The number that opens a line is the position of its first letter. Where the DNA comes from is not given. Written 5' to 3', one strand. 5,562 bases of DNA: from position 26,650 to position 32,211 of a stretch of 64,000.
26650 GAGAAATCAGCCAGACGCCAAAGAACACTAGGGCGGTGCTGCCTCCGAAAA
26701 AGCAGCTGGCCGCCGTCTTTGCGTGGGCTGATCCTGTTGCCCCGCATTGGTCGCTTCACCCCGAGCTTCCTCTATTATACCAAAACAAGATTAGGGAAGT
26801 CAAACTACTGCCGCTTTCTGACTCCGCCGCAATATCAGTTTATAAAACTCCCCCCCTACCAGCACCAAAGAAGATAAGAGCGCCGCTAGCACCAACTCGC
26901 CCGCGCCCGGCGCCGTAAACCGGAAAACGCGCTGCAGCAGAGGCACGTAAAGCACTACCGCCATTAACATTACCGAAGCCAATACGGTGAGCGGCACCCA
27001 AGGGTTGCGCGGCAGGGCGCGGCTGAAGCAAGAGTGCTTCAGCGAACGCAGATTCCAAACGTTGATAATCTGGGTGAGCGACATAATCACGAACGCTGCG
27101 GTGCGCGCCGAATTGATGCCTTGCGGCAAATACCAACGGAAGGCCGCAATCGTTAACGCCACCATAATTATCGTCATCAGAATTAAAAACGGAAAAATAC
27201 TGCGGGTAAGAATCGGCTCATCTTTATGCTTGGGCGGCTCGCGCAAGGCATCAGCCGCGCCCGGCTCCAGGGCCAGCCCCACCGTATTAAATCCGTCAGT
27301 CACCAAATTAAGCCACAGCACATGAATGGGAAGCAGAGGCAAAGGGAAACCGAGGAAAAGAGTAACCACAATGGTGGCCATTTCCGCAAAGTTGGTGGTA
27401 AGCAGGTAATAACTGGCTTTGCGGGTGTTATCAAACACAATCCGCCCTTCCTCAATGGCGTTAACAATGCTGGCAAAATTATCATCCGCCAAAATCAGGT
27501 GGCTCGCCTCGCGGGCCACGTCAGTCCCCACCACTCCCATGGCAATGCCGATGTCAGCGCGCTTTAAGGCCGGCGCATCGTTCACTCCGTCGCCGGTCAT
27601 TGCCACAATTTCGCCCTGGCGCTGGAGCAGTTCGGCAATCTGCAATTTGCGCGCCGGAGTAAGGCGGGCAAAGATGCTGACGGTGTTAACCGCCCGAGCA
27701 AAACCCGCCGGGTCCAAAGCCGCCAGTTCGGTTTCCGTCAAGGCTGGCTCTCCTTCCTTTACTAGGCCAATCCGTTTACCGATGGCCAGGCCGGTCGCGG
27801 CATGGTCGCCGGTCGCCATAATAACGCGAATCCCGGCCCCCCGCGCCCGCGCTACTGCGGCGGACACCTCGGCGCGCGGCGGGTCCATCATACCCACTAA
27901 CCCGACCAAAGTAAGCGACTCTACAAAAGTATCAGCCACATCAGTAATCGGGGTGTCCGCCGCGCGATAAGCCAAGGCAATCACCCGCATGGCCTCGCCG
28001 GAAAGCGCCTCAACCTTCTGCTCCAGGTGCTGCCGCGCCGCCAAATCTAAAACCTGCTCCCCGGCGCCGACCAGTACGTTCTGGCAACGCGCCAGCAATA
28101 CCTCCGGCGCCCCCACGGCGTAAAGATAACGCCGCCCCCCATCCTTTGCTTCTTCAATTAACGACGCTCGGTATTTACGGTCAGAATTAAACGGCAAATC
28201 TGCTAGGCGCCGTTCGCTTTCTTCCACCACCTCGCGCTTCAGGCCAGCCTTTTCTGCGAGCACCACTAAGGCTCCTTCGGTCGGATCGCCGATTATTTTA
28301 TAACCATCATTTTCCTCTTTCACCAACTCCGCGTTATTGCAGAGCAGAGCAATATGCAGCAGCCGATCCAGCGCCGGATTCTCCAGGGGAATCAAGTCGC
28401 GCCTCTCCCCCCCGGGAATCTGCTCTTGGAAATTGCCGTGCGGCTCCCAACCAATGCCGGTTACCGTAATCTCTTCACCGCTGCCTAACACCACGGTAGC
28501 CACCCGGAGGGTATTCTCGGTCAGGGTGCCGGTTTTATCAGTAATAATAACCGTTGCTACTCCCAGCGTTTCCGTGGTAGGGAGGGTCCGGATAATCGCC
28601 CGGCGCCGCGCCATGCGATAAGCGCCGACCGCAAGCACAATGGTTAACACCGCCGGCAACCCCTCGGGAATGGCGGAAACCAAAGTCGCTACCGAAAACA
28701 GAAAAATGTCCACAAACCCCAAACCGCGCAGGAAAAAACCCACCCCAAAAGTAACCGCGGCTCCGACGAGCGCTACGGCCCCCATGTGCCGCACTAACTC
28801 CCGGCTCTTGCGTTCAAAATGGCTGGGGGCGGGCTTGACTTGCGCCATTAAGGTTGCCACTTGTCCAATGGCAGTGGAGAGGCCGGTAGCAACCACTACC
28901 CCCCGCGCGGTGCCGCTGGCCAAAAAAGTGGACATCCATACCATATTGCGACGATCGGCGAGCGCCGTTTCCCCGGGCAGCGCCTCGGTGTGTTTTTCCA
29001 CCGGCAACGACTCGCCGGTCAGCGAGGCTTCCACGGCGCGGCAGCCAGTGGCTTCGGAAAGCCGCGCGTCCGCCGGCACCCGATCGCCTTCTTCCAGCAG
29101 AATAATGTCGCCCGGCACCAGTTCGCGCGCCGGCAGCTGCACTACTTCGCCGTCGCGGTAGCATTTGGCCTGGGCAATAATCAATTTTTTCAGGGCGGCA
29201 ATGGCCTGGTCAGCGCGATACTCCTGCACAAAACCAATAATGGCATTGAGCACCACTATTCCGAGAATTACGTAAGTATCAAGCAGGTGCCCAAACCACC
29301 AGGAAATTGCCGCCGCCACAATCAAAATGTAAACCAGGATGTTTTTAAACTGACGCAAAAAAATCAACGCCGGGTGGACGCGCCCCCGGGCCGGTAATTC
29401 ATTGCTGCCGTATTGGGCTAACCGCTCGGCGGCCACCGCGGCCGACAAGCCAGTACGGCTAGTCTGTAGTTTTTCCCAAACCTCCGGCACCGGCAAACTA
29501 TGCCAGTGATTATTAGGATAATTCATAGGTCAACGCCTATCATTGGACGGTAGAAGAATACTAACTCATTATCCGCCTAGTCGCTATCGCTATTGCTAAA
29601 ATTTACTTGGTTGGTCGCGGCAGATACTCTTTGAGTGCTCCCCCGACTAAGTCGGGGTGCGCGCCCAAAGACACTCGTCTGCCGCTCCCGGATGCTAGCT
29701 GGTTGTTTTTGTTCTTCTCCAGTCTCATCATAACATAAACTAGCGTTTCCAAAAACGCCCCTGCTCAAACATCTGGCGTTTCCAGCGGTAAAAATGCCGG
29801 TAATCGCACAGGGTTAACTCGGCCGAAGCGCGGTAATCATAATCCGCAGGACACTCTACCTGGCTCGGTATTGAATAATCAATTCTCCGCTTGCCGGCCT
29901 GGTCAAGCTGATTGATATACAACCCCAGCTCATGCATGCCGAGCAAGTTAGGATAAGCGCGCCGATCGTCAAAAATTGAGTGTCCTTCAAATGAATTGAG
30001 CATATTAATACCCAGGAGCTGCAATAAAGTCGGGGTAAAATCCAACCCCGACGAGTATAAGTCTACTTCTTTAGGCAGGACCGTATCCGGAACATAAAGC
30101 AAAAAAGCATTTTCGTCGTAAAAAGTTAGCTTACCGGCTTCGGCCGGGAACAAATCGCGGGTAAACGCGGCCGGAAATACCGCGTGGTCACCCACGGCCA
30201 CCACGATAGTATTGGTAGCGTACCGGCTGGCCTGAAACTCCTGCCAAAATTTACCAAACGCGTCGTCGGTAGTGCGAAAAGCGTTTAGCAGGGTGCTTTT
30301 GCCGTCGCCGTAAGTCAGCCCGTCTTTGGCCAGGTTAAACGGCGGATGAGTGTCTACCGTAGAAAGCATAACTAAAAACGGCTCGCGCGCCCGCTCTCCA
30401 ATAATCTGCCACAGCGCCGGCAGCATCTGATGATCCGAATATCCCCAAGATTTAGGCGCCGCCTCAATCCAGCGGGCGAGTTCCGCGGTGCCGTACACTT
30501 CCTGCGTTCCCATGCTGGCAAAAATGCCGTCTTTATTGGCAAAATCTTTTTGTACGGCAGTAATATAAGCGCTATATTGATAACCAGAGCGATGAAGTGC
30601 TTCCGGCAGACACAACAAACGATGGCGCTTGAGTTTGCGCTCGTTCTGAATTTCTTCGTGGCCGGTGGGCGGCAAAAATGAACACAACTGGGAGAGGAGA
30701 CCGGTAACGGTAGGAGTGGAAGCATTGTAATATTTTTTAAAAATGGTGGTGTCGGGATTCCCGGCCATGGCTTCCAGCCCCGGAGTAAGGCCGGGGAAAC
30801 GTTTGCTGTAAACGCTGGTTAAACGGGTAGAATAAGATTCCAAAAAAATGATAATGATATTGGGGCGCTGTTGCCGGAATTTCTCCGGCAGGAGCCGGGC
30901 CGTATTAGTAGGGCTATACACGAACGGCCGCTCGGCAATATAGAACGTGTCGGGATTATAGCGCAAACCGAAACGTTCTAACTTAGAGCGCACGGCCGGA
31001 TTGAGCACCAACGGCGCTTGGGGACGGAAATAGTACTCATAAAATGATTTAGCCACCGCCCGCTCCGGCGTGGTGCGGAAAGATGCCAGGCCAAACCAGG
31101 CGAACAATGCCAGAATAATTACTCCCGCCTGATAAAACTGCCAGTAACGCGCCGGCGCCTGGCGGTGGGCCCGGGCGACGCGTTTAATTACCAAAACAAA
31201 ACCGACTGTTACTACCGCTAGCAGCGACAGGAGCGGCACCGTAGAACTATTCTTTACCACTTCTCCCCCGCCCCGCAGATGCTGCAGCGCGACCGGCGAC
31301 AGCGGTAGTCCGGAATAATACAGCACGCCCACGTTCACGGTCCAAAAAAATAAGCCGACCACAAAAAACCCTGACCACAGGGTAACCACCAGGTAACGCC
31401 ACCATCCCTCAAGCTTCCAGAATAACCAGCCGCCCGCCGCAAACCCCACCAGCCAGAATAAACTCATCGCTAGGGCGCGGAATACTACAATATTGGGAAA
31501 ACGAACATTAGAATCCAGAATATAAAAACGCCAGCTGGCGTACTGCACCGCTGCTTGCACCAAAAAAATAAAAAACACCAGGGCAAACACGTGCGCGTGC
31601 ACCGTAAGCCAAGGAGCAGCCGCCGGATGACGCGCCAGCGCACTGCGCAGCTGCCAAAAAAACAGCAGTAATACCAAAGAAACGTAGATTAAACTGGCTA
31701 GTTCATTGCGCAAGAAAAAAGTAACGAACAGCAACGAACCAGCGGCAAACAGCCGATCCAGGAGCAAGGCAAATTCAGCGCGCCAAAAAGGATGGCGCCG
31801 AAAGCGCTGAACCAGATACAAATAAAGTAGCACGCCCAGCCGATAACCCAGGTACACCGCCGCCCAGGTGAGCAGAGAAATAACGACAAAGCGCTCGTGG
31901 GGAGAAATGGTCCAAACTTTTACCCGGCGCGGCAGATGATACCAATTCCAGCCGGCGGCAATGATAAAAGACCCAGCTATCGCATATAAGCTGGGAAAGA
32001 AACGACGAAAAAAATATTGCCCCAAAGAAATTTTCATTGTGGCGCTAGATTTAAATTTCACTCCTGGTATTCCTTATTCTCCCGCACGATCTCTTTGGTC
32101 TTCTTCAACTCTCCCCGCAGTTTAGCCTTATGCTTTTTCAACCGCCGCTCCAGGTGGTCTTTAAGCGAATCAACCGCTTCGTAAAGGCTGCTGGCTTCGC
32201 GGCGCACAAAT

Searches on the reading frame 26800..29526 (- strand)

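Call 18: search_protein_families(library=pfam, proteins=[window:26800-29526:-], max_evalue=0.001)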
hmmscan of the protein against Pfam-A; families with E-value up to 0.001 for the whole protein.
window:26800-29526:- (908 aa): 6 families
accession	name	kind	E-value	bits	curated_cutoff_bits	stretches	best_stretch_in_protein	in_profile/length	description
PF00122.25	E1-E2_ATPase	-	6.3e-48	163.1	28.1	1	115-308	2-181/181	E1-E2 ATPase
PF00689.26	Cation_ATPase_C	-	3.3e-41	141.4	27.3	1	728-898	1-175/175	Cation transporting ATPase, C-terminus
PF13246.12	Cation_ATPase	-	2.3e-21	76.1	21.7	1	395-483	2-90/91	Cation transport ATPase (P-type)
PF00690.31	Cation_ATPase_N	-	5.6e-21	74.4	20.4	1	8-75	1-69/69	Cation transporter/ATPase, N-terminus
PF00702.32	Hydrolase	-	2.1e-16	61.3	26.4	1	326-658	3-191/191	haloacid dehalogenase-like hydrolase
PF08282.18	Hydrolase_3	-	0.00064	20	20.9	1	629-691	194-255/255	haloacid dehalogenase-like hydrolase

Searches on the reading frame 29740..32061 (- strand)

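Call 18: search_protein_families(library=pfam, proteins=[window:29740-32061:-], max_evalue=0.001)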
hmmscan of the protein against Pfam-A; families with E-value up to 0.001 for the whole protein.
window:29740-32061:- (773 aa): 1 family
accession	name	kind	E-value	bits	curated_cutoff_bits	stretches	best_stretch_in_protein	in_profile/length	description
PF00884.28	Sulfatase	-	4.2e-24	85.8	25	1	400-685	1-301/301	Sulfatase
